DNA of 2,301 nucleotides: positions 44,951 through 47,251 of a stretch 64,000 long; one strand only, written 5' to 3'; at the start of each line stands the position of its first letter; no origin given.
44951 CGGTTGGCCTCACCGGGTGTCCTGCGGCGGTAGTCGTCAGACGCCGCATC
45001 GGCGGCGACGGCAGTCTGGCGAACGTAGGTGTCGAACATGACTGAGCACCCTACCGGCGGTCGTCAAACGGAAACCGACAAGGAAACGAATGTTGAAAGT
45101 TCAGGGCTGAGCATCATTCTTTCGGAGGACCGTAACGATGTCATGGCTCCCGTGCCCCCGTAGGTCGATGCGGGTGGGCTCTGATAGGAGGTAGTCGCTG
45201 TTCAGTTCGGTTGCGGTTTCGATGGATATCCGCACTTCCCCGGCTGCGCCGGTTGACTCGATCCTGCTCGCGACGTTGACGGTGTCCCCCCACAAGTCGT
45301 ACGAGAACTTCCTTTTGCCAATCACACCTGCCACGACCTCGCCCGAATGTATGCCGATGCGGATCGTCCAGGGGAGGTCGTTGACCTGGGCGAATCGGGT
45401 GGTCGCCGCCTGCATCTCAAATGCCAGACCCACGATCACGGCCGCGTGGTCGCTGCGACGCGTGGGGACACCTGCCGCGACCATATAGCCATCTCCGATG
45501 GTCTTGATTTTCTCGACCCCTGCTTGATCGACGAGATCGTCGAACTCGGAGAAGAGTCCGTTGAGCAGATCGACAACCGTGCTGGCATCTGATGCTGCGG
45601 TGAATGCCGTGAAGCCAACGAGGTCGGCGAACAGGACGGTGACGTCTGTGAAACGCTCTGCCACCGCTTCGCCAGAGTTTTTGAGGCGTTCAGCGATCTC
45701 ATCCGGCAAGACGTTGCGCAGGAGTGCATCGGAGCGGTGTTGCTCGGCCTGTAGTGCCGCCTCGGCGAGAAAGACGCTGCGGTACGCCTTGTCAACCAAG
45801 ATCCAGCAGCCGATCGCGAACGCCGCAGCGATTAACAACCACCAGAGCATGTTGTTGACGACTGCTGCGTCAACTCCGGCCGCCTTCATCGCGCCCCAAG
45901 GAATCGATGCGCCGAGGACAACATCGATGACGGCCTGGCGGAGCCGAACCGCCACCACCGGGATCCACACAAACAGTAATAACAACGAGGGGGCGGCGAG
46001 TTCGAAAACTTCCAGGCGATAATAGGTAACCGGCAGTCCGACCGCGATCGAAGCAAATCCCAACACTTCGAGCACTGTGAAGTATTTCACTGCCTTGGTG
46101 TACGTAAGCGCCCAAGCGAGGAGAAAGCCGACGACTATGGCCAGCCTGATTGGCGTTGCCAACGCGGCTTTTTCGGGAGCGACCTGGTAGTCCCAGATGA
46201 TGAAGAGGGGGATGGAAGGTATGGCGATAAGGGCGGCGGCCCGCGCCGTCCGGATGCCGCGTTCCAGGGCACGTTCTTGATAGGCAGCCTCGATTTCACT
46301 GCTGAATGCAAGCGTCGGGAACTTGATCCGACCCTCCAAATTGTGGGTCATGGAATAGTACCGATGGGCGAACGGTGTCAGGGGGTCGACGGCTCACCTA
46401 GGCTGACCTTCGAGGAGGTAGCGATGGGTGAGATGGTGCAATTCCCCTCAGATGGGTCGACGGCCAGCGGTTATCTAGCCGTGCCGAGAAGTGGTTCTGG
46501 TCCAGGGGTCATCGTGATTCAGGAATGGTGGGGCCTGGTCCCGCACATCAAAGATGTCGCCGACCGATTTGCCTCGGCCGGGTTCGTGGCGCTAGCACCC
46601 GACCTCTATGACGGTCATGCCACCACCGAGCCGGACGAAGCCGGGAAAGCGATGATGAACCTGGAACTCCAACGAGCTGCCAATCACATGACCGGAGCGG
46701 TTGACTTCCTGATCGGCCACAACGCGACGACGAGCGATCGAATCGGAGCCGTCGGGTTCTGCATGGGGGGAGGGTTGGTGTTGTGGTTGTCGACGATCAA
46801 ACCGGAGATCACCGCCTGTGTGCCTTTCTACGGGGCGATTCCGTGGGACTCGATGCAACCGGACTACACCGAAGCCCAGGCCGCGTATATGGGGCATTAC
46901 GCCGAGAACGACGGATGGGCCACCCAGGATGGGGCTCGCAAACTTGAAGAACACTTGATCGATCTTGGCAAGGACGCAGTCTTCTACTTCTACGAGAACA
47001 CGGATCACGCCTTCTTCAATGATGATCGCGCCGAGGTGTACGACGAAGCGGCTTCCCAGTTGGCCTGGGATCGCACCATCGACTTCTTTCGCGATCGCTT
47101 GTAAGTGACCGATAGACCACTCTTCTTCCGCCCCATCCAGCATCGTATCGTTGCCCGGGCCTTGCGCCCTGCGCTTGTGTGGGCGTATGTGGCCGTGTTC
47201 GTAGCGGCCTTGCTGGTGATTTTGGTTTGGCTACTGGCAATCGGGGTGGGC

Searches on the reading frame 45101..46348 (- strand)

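Call 42: search_protein_families(library=pfam, proteins=[window:45101-46348:-], max_evalue=0.001)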
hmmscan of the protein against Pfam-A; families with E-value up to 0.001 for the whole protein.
window:45101-46348:- (415 aa): 2 families
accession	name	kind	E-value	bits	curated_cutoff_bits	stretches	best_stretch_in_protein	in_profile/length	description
PF00211.25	Guanylate_cyc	-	1.2e-54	185.1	21.9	1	230-402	3-176/183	Adenylate and Guanylate cyclase catalytic domain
PF20968.2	MASE8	-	7e-05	23.5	26.2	1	51-197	1-151/154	MASE8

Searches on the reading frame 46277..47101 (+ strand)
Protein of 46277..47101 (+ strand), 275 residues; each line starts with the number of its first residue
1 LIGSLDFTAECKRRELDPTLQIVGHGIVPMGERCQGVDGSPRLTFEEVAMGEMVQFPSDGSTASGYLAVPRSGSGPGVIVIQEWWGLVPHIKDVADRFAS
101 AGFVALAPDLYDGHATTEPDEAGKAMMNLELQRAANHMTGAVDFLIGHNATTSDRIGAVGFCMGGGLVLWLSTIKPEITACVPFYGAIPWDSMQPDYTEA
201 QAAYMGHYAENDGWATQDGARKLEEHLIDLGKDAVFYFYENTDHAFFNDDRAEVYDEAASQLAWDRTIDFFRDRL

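Call 42: search_protein_families(library=pfam, proteins=[window:46277-47101:+], max_evalue=0.001)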
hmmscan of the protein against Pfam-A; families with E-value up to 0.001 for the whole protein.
window:46277-47101:+ (275 aa): 4 families
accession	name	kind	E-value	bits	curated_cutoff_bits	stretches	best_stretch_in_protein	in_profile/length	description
PF01738.24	DLH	-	2.7e-50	171.4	21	1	65-273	3-215/217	Dienelactone hydrolase family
PF12740.14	PETase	-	1.8e-07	31.3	28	1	77-253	56-220/263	PET hydrolase-like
PF08840.17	BAAT_C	-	2.9e-07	31.2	20.9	1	140-211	8-79/210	BAAT / Acyl-CoA thioester hydrolase C terminal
PF00326.27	Peptidase_S9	-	0.00096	19.1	22.6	0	132-201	42-115/213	Prolyl oligopeptidase family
